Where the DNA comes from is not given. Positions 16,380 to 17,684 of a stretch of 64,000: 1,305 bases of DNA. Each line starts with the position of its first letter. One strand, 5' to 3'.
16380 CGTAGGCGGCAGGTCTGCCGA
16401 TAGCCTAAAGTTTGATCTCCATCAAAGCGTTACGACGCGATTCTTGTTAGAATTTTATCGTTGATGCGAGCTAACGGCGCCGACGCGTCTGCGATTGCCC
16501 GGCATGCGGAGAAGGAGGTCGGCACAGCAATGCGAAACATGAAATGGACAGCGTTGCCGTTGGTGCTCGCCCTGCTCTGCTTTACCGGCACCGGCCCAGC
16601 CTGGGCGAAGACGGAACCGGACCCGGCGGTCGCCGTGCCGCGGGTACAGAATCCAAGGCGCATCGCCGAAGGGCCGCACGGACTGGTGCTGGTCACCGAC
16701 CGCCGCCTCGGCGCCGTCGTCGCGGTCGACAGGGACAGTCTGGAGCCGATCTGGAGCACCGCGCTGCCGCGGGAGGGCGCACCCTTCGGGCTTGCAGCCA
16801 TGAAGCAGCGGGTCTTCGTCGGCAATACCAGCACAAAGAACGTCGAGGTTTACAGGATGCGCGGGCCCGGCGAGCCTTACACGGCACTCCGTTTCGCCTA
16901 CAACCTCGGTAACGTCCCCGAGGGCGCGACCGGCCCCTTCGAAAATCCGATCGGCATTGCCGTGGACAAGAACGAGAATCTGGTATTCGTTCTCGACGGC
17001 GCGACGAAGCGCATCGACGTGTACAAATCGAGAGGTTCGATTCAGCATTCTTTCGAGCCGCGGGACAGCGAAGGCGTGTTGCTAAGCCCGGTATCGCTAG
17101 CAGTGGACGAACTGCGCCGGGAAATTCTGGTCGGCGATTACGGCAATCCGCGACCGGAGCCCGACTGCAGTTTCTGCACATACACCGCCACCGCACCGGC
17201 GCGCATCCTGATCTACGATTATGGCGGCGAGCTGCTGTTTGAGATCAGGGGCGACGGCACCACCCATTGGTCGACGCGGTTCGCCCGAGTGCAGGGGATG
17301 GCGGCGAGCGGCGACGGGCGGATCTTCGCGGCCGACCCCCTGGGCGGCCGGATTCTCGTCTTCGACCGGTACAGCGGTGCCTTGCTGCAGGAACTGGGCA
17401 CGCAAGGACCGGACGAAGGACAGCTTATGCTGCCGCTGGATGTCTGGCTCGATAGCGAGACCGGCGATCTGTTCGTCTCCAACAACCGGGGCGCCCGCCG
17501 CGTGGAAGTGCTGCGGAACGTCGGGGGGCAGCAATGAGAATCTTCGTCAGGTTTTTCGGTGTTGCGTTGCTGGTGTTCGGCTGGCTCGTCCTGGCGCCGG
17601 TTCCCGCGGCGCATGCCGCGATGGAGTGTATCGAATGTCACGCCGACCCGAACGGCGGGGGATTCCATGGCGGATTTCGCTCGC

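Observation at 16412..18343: Textbook FNR/FixK class II promoter driving an NHL beta-propeller plus pentaheme cytochrome c operon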

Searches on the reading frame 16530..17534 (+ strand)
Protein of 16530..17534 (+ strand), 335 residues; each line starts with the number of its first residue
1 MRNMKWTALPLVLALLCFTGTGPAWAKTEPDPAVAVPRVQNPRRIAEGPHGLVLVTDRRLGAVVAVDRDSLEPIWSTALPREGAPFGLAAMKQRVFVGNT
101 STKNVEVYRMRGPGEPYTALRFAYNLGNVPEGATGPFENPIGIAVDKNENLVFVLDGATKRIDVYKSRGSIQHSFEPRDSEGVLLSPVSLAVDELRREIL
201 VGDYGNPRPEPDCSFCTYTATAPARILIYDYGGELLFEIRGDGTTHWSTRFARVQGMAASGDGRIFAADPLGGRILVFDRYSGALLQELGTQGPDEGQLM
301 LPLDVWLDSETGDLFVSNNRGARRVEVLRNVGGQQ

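Call 6: search_protein_families(library=pfam, proteins=[window:16530-17534:+], max_evalue=0.1)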
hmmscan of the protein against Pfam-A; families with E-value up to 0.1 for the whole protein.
window:16530-17534:+ (335 aa): 3 families
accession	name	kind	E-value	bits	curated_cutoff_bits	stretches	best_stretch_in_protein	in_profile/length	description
PF01436.27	NHL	-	4.1e-09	36.5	20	1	137-163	1-26/28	NHL repeat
PF13360.13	PQQ_2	-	0.0021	18.2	27.6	0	241-286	11-56/233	Outer membrane protein assembly factor BamB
PF08450.18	SGL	-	0.069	13.2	26.3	0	252-288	184-219/246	SMP-30/Gluconolactonase/LRE-like region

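Call 7: search_protein_families(library=ncbifam, proteins=[window:16530-17534:+], max_evalue=0.1)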
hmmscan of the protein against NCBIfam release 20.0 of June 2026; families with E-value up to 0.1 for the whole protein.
window:16530-17534:+ (335 aa): 1 family
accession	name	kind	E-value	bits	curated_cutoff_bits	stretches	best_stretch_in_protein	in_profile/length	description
NF035926.1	scyF_NHL_VPEP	equivalog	4e-14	52.5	350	2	225-327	174-272/376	scytonemin biosynthesis PEP-CTERM protein ScyF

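Call 30: find_homologous_proteins(query=window:16530-17534:+, max_evalue=0.001)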
Query window:16530-17534:+ (335 aa): 94 proteins with E <= 0.001 among 8000 candidates.
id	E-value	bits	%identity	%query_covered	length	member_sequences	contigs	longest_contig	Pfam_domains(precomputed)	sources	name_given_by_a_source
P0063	3.5e-225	765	100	100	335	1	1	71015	PF01436.28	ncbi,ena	-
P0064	5.3e-185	633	74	99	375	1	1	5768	PF01436.28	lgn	-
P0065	6.2e-185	632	84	100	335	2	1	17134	PF01436.28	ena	-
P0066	8.1e-185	632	84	94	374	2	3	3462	PF01436.28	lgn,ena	-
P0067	6.0e-179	613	82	99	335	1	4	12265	PF13360.14,PF01436.28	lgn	-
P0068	4.3e-175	600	79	99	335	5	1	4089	PF01436.28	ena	-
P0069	1.1e-173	595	82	100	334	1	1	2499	PF01436.28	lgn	-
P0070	2.2e-171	588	81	100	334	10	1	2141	PF01436.28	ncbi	-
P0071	8.8e-161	553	79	92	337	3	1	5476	PF01436.28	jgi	jgi:DNA-binding beta-propeller fold protein YncE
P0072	1.5e-158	546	74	100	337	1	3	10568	PF01436.28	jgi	jgi:hypothetical protein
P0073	3.8e-156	538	73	100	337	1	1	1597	PF01436.28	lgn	-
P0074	4.1e-140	485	68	99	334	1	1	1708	PF13360.14,PF01436.28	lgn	-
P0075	5.3e-138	478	67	99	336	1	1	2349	PF01436.28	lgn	-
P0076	9.4e-137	474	72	93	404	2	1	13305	PF01436.28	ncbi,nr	ncbi:MAG: hypothetical protein OEN55_12595 [Alphaproteobacteria bacterium]|nr:hypothetical protein [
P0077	4.2e-136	472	68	99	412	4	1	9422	PF01436.28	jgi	jgi:hypothetical protein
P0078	7.6e-136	471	68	99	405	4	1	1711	PF01436.28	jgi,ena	-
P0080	9.7e-135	467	67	92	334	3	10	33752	PF13360.14,PF01436.28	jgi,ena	jgi:DNA-binding beta-propeller fold protein YncE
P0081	2.7e-134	466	84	73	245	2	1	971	PF01436.28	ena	-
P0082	5.1e-134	465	65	99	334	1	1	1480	PF01436.28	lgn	-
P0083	2.9e-129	449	66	97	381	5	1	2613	PF01436.28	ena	-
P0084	8.1e-129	448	64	99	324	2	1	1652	PF17170.11,PF01436.28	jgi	-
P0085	4.3e-127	442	62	100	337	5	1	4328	PF17170.11,PF01436.28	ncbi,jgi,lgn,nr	ncbi:MAG: NHL repeat-containing protein [Alphaproteobacteria bacterium]|nr:NHL repeat-containing pro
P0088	9.5e-123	428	61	99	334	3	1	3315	PF01436.28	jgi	-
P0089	1.9e-122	427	62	97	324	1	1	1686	PF17170.11,PF01436.28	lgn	-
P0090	3.9e-122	426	61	93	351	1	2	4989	PF13360.14,PF01436.28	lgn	-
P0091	1.1e-120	421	61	100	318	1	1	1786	PF01436.28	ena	-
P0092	6.5e-118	412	63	97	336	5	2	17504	PF01436.28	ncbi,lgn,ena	-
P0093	2.4e-117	410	63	98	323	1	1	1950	PF01436.28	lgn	-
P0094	9.6e-115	401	65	88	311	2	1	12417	PF01436.28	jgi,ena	-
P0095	4.5e-114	399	62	94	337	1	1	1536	PF01436.28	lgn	-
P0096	1.2e-113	398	62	92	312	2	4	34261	PF01436.28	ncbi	-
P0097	2.2e-112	394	61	91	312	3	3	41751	PF01436.28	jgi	jgi:outer membrane protein assembly factor BamB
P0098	2.4e-112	394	60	95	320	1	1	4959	PF01436.28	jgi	jgi:DNA-binding beta-propeller fold protein YncE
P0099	6.0e-112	392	60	93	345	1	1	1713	PF01436.28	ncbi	-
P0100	1.7e-110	388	61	92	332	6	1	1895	PF01436.28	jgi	-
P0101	1.7e-110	387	65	88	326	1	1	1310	PF01436.28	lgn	-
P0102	1.8e-110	387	60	98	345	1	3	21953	PF01436.28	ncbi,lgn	-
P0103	1.1e-109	385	60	96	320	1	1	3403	PF01436.28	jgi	jgi:outer membrane protein assembly factor BamB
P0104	1.3e-108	381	59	96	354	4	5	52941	PF01436.28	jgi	jgi:hypothetical protein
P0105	3.7e-108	380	58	99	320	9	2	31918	PF01436.28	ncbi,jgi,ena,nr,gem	ncbi:MAG: hypothetical protein OEU56_03690 [Rhodospirillales bacterium]|nr:hypothetical protein [Rho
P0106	3.9e-107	377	59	98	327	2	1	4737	PF01436.28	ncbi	-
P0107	3.1e-106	374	57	96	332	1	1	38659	PF17170.11,PF01436.28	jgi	-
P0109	3.2e-105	370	56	98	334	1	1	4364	PF17170.11,PF01436.28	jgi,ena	-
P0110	5.4e-105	369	56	98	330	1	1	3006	PF17170.11,PF01436.28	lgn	-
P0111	7.3e-104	366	58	90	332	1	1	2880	PF17170.11,PF01436.28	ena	-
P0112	3.0e-103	364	57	92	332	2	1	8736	PF01436.28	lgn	-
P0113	8.1e-103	362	57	92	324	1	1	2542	PF01436.28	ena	-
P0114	9.9e-103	362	55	98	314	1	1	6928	PF01436.28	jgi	jgi:hypothetical protein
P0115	2.1e-102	361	59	88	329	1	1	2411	PF17170.11,PF01436.28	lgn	-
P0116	3.9e-102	360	58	92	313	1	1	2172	PF01436.28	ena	-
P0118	3.1e-101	357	57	96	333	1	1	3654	PF17170.11,PF01436.28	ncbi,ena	-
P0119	3.9e-101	357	57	91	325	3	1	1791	PF01436.28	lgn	-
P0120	1.9e-100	355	55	98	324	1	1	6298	PF01436.28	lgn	-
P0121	4.8e-100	353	55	100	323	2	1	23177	PF01436.28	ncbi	-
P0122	5.8e-100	353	55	99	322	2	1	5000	PF17170.11,PF01436.28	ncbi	-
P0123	8.4e-100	352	56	92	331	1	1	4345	PF01436.28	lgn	-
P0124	5.3e-99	350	55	97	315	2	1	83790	PF17170.11,PF01436.28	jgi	jgi:outer membrane protein assembly factor BamB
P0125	1.3e-98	348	54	98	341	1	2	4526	PF01436.28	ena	-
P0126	7.6e-98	346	53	99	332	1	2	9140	PF01436.28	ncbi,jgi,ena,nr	ncbi:MAG: hypothetical protein OEM62_12210 [Acidobacteriota bacterium]|nr:hypothetical protein [Acid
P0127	1.1e-97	345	54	99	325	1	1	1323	PF01436.28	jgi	-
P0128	2.9e-97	344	55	93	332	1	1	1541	PF17170.11,PF01436.28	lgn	-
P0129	2.1e-96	341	54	99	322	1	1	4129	PF17170.11,PF01436.28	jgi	jgi:DNA-binding beta-propeller fold protein YncE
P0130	4.3e-96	340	54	98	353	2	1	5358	PF01436.28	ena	-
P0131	4.5e-96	340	57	88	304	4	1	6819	PF17170.11,PF01436.28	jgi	jgi:DNA-binding beta-propeller fold protein YncE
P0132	1.3e-95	339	58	88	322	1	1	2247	PF01436.28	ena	-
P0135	2.5e-93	331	56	97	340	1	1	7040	PF01436.28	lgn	-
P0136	3.7e-93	331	55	90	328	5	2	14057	PF01436.28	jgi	jgi:DNA-binding beta-propeller fold protein YncE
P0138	8.5e-92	326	55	90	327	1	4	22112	PF17170.11,PF01436.28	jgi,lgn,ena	-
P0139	2.3e-91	325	51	95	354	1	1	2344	PF01436.28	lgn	-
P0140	2.2e-90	321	51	97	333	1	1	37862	PF01436.28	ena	-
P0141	1.6e-89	319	53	96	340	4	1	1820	PF01436.28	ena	-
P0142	1.9e-89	318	54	90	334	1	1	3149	PF01436.28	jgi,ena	-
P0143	2.7e-89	318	55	90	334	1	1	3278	PF01436.28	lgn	-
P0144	1.6e-88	315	56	87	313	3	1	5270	PF01436.28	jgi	jgi:DNA-binding beta-propeller fold protein YncE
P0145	9.7e-88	313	49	99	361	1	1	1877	PF01436.28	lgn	-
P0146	1.4e-87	312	55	84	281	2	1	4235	PF01436.28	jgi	jgi:DNA-binding beta-propeller fold protein YncE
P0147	2.7e-82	295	50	93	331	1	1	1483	PF17170.11,PF01436.28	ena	-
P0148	6.9e-78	280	46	99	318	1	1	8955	PF17170.11,PF01436.28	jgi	jgi:DNA-binding beta-propeller fold protein YncE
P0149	9.7e-64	234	43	90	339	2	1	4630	PF01436.28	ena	-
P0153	7.7e-39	152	37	93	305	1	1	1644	PF17170.11,PF01436.28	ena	-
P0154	1.0e-33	135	36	93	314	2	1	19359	PF01436.28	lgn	-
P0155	1.4e-33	135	38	90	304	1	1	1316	PF17170.11,PF01436.28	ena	-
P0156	1.5e-5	42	25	85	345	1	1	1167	PF17170.11,PF24684.2,PF01436.28,PF25021.2,PF08450.19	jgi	jgi:DNA-binding beta-propeller fold protein YncE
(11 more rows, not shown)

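Call 32: find_encoding_contigs(protein=P0063, flank=1000, max_places=2)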
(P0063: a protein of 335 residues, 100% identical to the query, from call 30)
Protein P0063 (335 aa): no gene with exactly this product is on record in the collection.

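Call 46: predict_structure(alignment_id=A3)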
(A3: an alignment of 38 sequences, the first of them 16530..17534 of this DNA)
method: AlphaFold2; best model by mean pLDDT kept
length: 335 residues; sequences in the alignment: 38
mean_pLDDT: 87.0   pTM: 0.83
mean pLDDT of the five models: 87.0, 86.9, 86.5, 85.9, 85.6
residues with pLDDT >= 90: 246; 70-90: 29; 50-70: 35; < 50: 25
segments of 3 or more residues with pLDDT < 50: 1-7, 17-33
pLDDT, mean of each block of 10 residues (from residue 1): 48 51 43 66 93 93 94 89 84 94 95 75 94 94 97 98 96 97 96 98 81 55 94 98 96 95 96 96 98 93 96 94 91 77
secondary structure, 60 per line:
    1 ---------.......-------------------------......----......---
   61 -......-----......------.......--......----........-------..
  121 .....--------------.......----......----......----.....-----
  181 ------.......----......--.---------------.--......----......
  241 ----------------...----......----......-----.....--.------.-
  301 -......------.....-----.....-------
elements in order: H10-16 E42-47 E52-57 E62-67 E73-78 E85-91 E94-99 E104-111 E119-125 E140-146 E151-156 E161-166 E171-175 E187-193 E198-203 E225-230 E235-240 E257-259 E264-269 E274-279 E285-289 E302-307 E314-318 E324-328

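Call 49: fold_search(model_id=the predicted structure, library=pdb)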
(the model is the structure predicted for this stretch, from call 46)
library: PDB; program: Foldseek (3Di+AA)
matches with E <= 10: 1817; with E <= 0.001: 1439
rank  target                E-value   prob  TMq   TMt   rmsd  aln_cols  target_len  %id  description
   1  6d69                  8.2e-17  1.00  0.67  0.76   3.8       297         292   22  Crystal Structure of the NHL Repeat Region of D. melanogaster Thin (released 2019-04-24)
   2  6xg7                  2.0e-16  1.00  0.67  0.77   3.8       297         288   22  1.3 A Resolution Structure of the of the NHL Repeat Region of D. melanogaster Thin (released 2020-12-16)
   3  6fpt_B                1.1e-15  1.00  0.67  0.58   4.0       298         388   20  Crystal structure of Danio rerio Lin41 filamin-NHL domains (released 2018-05-09)
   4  8j72_A                1.7e-15  1.00  0.66  0.79   4.0       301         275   19  Crystal structure of mammalian Trim71 in complex with lncRNA Trincr1 (released 2024-03-06)
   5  7qrx_A                3.3e-15  1.00  0.66  0.78   4.1       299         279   20  Crystal structure of NHL domain of TRIM71 (released 2022-05-04)
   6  6fq3_A                7.7e-15  1.00  0.66  0.57   4.2       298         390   20  Crystal structure of Danio rerio Lin41 filamin-NHL domains in complex with lin-29A 5'UTR 13mer RNA (released 2018-05-09)
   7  7qrv_D                1.0e-14  1.00  0.66  0.78   3.0       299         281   21  Crystal structure of NHL domain of TRIM2 (full C-terminal) (released 2022-05-04)
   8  7b2r_B                1.0e-14  1.00  0.65  0.79   2.9       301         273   21  Crystal structure of NHL domain of TRIM2 (released 2021-01-13)
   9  8j72_B                1.0e-14  1.00  0.67  0.80   3.9       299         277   19  Crystal structure of mammalian Trim71 in complex with lncRNA Trincr1 (released 2024-03-06)
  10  7b96_A                1.1e-14  1.00  0.67  0.79   2.9       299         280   21  NHL domain of human TRIM2 (released 2022-01-12)
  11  7b2r_A                1.4e-14  1.00  0.67  0.80   2.8       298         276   21  Crystal structure of NHL domain of TRIM2 (released 2021-01-13)
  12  7qrv_B                2.1e-14  1.00  0.66  0.79   3.1       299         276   21  Crystal structure of NHL domain of TRIM2 (full C-terminal) (released 2022-05-04)
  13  6fpt_A                3.2e-14  1.00  0.67  0.58   4.0       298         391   20  Crystal structure of Danio rerio Lin41 filamin-NHL domains (released 2018-05-09)
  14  9jur                  6.2e-14  1.00  0.63  0.75   7.0       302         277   21  Crystal Structure of NHL domain of human E3 ubiquitin-protein ligase TRIM71 (released 2025-04-30)
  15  7qrv_A                9.0e-14  1.00  0.66  0.79   3.0       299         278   20  Crystal structure of NHL domain of TRIM2 (full C-terminal) (released 2022-05-04)
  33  3fvz                  1.7e-11  1.00  0.61  0.62   5.4       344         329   16  Structure of Peptidyl-alpha-hydroxyglycine alpha-Amidating Lyase (PAL) (released 2009-09-01)
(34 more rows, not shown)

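Call 72: search_solved_structures(query=A3, max_evalue=0.01, show_alignments=0)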
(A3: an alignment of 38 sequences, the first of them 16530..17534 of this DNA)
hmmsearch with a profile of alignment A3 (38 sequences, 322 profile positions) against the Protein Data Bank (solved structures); distinct sequences matched with E-value up to 0.01: 63 (the best 60 are shown).
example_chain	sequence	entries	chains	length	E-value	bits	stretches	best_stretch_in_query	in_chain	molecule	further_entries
6fpt_A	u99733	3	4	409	8.9e-30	106.9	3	126-296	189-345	E3 ubiquitin-protein ligase TRIM71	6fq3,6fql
6d69_A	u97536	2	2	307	4.2e-29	104.7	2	145-313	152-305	NHL Repeat Region of D. melanogaster Thin | Thin, isoform D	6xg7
7qrx_A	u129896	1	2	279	3.4e-27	98.4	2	127-289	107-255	E3 ubiquitin-protein ligase TRIM71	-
9jur_A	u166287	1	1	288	4.1e-27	98.2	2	127-286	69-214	E3 ubiquitin-protein ligase TRIM71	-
8j72_A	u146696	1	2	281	9.6e-27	96.9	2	127-286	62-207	E3 ubiquitin-protein ligase TRIM71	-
7b96_A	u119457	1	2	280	4.6e-25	91.4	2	138-257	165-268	Isoform 2 of Tripartite motif-containing protein 2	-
7qrv_A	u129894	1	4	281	4.7e-25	91.4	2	138-257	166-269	Tripartite motif-containing protein 2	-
7b2r_A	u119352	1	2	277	4.7e-25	91.4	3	138-257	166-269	Tripartite motif-containing protein 2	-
7qrw_A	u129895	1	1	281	2.3e-24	89.1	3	131-257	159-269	Isoform 4 of Tripartite motif-containing protein 3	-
1q7f_A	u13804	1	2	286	5e-22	81.5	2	110-319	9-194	brain tumor CG10719-PA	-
4zlr_A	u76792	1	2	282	1.2e-18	70.3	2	131-276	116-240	Brain tumor protein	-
5ex7_A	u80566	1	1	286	1.3e-18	70.2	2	131-276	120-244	Brain tumor protein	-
7nyq_A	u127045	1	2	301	2.1e-13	53.1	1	125-270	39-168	Meiotic P26, isoform C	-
7zq2_A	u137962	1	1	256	3.2e-09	39.4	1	33-204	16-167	Pizza6-RSH-TSH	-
7zqg_A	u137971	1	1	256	5.8e-09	38.5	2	33-204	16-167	Pizza6-KSH-TSH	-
3fvz_A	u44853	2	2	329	1.1e-07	34.4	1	237-315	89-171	Peptidyl-glycine alpha-amidating monooxygenase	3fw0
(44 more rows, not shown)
